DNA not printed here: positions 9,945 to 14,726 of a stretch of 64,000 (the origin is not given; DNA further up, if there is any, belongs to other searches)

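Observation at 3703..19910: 16-kb translationally coupled Hdr/Flx-like supercluster: candidate NAD(P)H-linked electron-bifurcating complex with duplicated, fused subunits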

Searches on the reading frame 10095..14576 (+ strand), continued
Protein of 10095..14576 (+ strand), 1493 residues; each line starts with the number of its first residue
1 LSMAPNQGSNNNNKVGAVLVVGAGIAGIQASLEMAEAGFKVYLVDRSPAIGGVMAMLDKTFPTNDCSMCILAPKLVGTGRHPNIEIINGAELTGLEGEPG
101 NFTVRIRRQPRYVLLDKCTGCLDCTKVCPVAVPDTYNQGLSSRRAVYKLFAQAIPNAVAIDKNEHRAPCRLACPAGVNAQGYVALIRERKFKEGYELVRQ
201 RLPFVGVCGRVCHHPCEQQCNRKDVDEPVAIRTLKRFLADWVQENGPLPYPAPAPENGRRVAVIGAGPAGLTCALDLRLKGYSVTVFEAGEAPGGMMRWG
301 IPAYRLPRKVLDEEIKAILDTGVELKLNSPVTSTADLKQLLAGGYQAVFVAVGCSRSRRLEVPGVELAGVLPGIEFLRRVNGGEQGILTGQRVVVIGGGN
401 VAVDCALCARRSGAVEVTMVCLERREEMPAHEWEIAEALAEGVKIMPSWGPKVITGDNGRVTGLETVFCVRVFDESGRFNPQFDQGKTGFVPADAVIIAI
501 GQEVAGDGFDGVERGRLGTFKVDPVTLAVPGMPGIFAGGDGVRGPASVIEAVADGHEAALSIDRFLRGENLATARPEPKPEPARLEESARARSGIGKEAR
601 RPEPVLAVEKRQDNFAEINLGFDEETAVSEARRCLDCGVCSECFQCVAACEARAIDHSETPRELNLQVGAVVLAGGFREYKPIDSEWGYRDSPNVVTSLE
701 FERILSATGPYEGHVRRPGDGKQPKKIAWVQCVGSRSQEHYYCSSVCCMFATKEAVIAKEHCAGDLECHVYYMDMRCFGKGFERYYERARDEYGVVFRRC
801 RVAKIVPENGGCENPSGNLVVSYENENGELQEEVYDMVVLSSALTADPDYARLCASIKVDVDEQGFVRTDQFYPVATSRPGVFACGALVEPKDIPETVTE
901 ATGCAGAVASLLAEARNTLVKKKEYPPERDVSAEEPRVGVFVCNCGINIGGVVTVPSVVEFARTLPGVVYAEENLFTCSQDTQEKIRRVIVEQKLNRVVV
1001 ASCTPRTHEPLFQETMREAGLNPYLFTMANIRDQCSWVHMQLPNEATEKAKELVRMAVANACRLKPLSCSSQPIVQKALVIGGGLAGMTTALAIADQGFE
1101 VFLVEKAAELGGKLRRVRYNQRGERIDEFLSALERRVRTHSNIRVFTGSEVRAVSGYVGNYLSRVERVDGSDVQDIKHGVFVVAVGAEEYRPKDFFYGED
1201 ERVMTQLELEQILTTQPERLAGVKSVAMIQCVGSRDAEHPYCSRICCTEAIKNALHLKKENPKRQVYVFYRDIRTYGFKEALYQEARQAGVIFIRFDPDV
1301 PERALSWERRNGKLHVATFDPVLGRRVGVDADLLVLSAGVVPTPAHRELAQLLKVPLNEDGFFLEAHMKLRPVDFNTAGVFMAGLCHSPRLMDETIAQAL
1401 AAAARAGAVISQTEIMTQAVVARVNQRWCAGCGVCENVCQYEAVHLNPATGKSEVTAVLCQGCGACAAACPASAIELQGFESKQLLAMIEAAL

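Call 22: search_solved_structures(query=window:10095-14576:+, max_evalue=1e-10)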
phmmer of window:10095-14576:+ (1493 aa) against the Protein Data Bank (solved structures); distinct sequences matched with E-value up to 1e-10: 18.
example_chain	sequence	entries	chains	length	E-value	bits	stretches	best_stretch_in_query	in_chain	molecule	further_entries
5odc_A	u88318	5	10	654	1.4e-183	615.8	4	934-1107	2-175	Heterodisulfide reductase, subunit A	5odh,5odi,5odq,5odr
8rvu_a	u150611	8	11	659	5.7e-176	590.7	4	928-1087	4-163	H(2):CoB-CoM heterodisulfide,ferredoxin reductase subunit A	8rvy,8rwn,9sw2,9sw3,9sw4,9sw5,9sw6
8rvv_A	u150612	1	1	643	5.4e-174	584.1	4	936-1088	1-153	H(2):CoB-CoM heterodisulfide,ferredoxin reductase subunit A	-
7bkb_A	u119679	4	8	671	5.2e-156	524.5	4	934-1092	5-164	CoB--CoM heterodisulfide reductase iron-sulfur subunit A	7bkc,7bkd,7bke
9sfi_A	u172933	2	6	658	1.1e-153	516.8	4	18-163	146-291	CoB--CoM heterodisulfide reductase iron-sulfur subunit A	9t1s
9bov_A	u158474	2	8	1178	1.3e-109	370.8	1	159-647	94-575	Molybdopterin oxidoreductase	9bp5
9n5u_A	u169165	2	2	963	3.2e-98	333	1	166-575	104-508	NfnA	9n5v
8oh5_C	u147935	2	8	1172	1.5e-91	310.9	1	160-648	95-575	Formate dehydrogenase-O, major subunit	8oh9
4ylf_B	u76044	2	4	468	6.8e-73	249.1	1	168-569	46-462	Dihydropyrimidine dehydrogenase subunit A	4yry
5jca_L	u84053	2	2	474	2.5e-70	240.6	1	166-569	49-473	NADH-dependent Ferredoxin:NADP Oxidoreductase (NfnI) subunit alpha | NADH-dependent Ferredoxin:NADP Oxidoreductase subunit alpha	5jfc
5vj7_A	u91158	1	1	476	3.7e-69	236.7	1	166-567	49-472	Oxidoreductase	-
6s6s_G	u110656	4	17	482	4.1e-60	206.7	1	169-568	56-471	Glutamate synthase [NADPH] small chain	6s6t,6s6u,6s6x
2vdc_G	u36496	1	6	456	6.5e-58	199.4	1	168-568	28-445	GLUTAMATE SYNTHASE [NADPH] SMALL CHAIN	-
7mfm_I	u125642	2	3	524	1e-39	139.1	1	182-572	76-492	Glutamate synthase (NADPH) small chain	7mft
1gt8_A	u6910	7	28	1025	6.8e-39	136.4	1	167-578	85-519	DIHYDROPYRIMIDINE DEHYDROGENASE | Dihydropyrimidine dehydrogenase [NADP(+)]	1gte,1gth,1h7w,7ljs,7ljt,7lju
6tjr_A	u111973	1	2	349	1.3e-33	118.9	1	668-911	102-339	Fumarate reductase/succinate dehydrogenase flavoprotein domain protein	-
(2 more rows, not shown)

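Call 34: find_related_loci(query=A1, collection=genome_contigs, flank=10000)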
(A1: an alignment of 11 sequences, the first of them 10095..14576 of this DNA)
Query A1 (1493 aa) in genome_contigs; peptide patterns used: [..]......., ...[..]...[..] (x = any residue, [..] = any of these).
600 stretches matched a pattern (row limit reached: there are more); 600 encode a relative of the query (tblastn E <= 1e-3); the best 80 are kept; 80 distinct loci.
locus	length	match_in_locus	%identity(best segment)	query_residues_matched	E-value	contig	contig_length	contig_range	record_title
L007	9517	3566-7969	52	12-1493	0e+0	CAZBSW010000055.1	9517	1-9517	MAG TPA_asm: uncultured Thermotogae bacterium isolate SRP323688_co1_249 genome assembly, contig: NODE_10636_length_9517_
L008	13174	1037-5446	50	11-1493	0e+0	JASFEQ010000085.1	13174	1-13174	MAG: Desulfobacteraceae bacterium isolate D0606M12metaG_Bin_56 D0606M12metaG_FD_scaffold_1169_c1, whole genome shotgun s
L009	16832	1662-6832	50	29-1491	0e+0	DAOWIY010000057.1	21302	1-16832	MAG TPA_asm: Clostridia bacterium isolate CSMAG_2055 CSMAG_2055_k141_684394_length_21302_cov_24.0000, whole genome shotg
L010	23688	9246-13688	51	6-1490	0e+0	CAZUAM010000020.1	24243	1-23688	MAG TPA_asm: uncultured Planctomycetaceae bacterium isolate binchicken_co262_366 genome assembly, contig: NODE_2048_leng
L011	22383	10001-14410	50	10-1491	0e+0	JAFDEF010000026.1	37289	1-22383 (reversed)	MAG: Deltaproteobacteria bacterium isolate Meg19_1012_Bin_503 Meg19_1012_Bin_503_scaffold_1725, whole genome shotgun seq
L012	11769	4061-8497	49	5-1493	0e+0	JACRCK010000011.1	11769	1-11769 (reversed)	MAG: Deltaproteobacteria bacterium isolate NC_groundwater_1644_Pr3_B-0.1um_57_11 SR-2_scaffold_141_67239, whole genome s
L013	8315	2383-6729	49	28-1491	0e+0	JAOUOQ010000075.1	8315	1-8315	MAG: Candidatus Aminicenantes bacterium isolate 8_1_Oct_SF_Bin20 8_1_Oct_SF_Bin20_scaffold_8153_c1, whole genome shotgun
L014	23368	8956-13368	50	15-1487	0e+0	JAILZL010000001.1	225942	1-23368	MAG: Syntrophobacterales bacterium isolate HOT.CON.10 NODE_27_length_225942_cov_12.315069, whole genome shotgun sequence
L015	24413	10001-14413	49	11-1491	0e+0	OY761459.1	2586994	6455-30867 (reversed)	MAG: Syntrophales bacterium isolate c6a0f7f3-880d-44d6-9c5f-266f97196533 genome assembly, chromosome: 1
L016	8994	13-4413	49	13-1493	0e+0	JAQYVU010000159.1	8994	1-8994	MAG: Desulfococcaceae bacterium isolate SF_100_bin68 SF_100_bin.68.orig_100_contig-145_17242, whole genome shotgun seque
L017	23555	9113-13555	47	9-1493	0e+0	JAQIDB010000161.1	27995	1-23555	MAG: Candidatus Delongbacteria bacterium isolate GH31 k119_474074, whole genome shotgun sequence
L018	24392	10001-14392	50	13-1490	0e+0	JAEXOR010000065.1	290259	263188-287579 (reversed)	MAG: Bacillota bacterium isolate OH_HBrB_152 k127_1355341, whole genome shotgun sequence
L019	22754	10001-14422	50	15-1493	0e+0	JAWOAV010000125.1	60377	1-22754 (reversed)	MAG: Desulfosalsimonadaceae bacterium isolate BLK2-2.bin.130 k191_1605699, whole genome shotgun sequence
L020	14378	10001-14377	51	10-1481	0e+0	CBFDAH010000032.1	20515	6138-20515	MAG TPA_asm: uncultured Syntrophobacterales bacterium isolate SRR26215690_maxbin2_23 genome assembly, contig: ERZ2507347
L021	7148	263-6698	50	29-1490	0e+0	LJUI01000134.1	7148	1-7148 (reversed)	MAG: candidate division TA06 bacterium SM23_40 WORSMTZ_32792, whole genome shotgun sequence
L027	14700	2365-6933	51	1-1493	0e+0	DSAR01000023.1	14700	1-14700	MAG TPA_asm: Chloroflexota bacterium isolate SpSt-1153 Ga0129302_1002036, whole genome shotgun sequence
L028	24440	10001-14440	48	3-1493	0e+0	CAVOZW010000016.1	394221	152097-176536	MAG: uncultured delta proteobacterium isolate MFD09964.bin.1.31 genome assembly, contig: contig_3912, whole genome shotg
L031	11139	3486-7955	49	15-1493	0e+0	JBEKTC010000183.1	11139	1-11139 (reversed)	MAG: Candidatus Korobacteraceae bacterium isolate SPRUCE 549 SPRUCE_549_183, whole genome shotgun sequence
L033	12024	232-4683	48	6-1493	0e+0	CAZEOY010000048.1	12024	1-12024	MAG TPA_asm: uncultured Syntrophobacteraceae bacterium isolate binchicken_co274_11 genome assembly, contig: NODE_13142_l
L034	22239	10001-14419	50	10-1493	0e+0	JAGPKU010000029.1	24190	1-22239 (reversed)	MAG: Syntrophobacterales bacterium isolate Gw_SlDig_bin_8 Gw_SlDig_3306_length_24190_cov_57.569588, whole genome shotgun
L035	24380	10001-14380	50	15-1493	0e+0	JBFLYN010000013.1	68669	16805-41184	MAG: Bacillota bacterium isolate MAG086 MAG086_13, whole genome shotgun sequence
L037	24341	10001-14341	48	16-1493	0e+0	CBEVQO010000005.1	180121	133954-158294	MAG TPA_asm: uncultured bacterium isolate SRR24791474_binner123_Refined_18 genome assembly, contig: ERZ25515408.19, whol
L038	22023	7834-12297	48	1-1493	0e+0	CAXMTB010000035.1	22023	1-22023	MAG: uncultured Nitrospinaceae bacterium isolate 10C-St8-MC-01_bin.13.strict genome assembly, contig: NODE_35_length_220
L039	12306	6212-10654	48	12-1493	0e+0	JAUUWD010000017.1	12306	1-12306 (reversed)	MAG: Desulfobacteraceae bacterium isolate CSMAG_30 CSMAG_30_k141_1637814_length_12306_cov_10.0000, whole genome shotgun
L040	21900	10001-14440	50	1-1493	0e+0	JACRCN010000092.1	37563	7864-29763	MAG: Deltaproteobacteria bacterium isolate NC_groundwater_1647_Pr3_B-0.1um_60_22 SR-2_scaffold_141_3169530, whole genome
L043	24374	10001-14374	48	25-1493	0e+0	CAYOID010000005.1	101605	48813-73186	MAG TPA_asm: uncultured Desulfohalobiaceae bacterium isolate SRP141376_co2_132 genome assembly, contig: NODE_519_length_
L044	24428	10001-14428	48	10-1493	0e+0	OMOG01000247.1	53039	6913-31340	Solibacteraceae bacterium SbA4 strain Peat soil MAG SbA4 genome assembly, contig: SBA4_Contig_320, whole genome shotgun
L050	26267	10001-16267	49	9-1493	0e+0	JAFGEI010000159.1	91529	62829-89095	MAG: Anaerolineae bacterium isolate Zod_Metabat.1220 k87_8228435, whole genome shotgun sequence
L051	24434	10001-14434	46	17-1493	0e+0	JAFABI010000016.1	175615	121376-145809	MAG: Bacillota bacterium isolate OH_SBB_121 k127_878361, whole genome shotgun sequence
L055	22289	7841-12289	48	25-1493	0e+0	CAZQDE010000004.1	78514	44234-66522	MAG TPA_asm: uncultured Anaerolineaceae bacterium isolate binchicken_co19_417 genome assembly, contig: NODE_245_length_7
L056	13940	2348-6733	47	15-1493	0e+0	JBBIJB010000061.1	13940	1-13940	MAG: Armatimonadota bacterium isolate FAS170219_bin_152 NODE_3631_length_13940_cov_4.154123, whole genome shotgun sequen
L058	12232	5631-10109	47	6-1493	0e+0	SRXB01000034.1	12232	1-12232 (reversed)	MAG: bacterium isolate D1FMe1.002 contig-D1FMe1_162_length_12232__70104, whole genome shotgun sequence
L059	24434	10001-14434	44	18-1493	0e+0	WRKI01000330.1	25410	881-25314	MAG: Spirochaetes bacterium isolate Th196P1bin3 JGI24700J35501_10930814, whole genome shotgun sequence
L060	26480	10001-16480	49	12-1493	0e+0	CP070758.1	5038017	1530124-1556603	MAG: Gemmatimonadota bacterium isolate bin29 chromosome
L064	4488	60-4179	45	17-1493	0e+0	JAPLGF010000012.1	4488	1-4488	MAG: Candidatus Atribacteria bacterium isolate LacPavin_0920_SED3_MAG_48_8 LacPavin_0920_SED3_scaffold_960600, whole gen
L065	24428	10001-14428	47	7-1493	0e+0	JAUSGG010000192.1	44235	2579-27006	MAG: Armatimonadota bacterium isolate E14_metabat.bin.108 E14_k141_1776020, whole genome shotgun sequence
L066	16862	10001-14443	49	15-1493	0e+0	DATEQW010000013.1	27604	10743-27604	MAG TPA_asm: Candidatus Sulfotelmatobacter sp. isolate SMAG_U9057 k141_1102910, whole genome shotgun sequence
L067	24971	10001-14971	50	7-1493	0e+0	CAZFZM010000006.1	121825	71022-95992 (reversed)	MAG TPA_asm: uncultured Thermotogae bacterium isolate SRP323688_co1_258 genome assembly, contig: NODE_301_length_121825_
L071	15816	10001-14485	47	13-1493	0e+0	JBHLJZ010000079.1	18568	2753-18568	MAG: Candidatus Hodarchaeota archaeon isolate DZ1B.201 DZ1B.201@8508, whole genome shotgun sequence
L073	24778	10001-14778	51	15-1491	0e+0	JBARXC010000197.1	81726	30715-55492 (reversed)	MAG: bacterium isolate MFD12922_ilm_asm_bin33 k127_156962, whole genome shotgun sequence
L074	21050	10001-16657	49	10-1493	0e+0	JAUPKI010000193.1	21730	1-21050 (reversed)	MAG: Thermodesulfobacteriota bacterium isolate erpe_2018_pw_0hr_WHONDRS-PP48-000085_B_bin.1 scaffold_726598, whole genom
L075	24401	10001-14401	45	17-1493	0e+0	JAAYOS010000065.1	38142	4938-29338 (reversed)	MAG: Clostridiales bacterium isolate AS21ysBPME_78 55104_AS21, whole genome shotgun sequence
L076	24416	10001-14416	48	15-1493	0e+0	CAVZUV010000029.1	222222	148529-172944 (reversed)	MAG: uncultured delta proteobacterium isolate MFD02416.bin.2.152 genome assembly, contig: contig_76343, whole genome sho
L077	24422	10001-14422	48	10-1493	0e+0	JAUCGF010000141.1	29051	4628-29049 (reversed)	Desulfococcaceae bacterium HSG9 NODE_89_length_29051, whole genome shotgun sequence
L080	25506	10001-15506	52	17-1493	0e+0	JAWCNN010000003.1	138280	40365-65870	MAG: Candidatus Bathyarchaeia archaeon isolate JZ-2_201709_bins_178 JZ-2_201709_bins_178_scaffold_3, whole genome shotgu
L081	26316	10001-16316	52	8-1493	0e+0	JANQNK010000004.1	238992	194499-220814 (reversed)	MAG: Thermoplasmatota archaeon isolate PL23a_bin.111 k99_31952, whole genome shotgun sequence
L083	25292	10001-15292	50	10-1493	0e+0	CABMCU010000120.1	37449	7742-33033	uncultured archaeon isolate LFW-68_2 genome assembly, contig: LFW682_79, whole genome shotgun sequence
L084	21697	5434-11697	50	18-1493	0e+0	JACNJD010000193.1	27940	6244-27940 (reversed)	MAG: Candidatus Desulfacyla euxinica NIOZ-UU_NODE_1928_length_27940_cov_42.2507, whole genome shotgun sequence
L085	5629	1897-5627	48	6-1493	0e+0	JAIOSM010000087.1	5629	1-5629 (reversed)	MAG: Desulfobacteraceae bacterium isolate SMBSF44 bin_25_k127_1466954, whole genome shotgun sequence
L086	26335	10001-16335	50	17-1493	0e+0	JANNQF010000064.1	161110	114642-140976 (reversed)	MAG: Deltaproteobacteria bacterium isolate SOY_31_metabat_54 SOY_31_k141_1562736, whole genome shotgun sequence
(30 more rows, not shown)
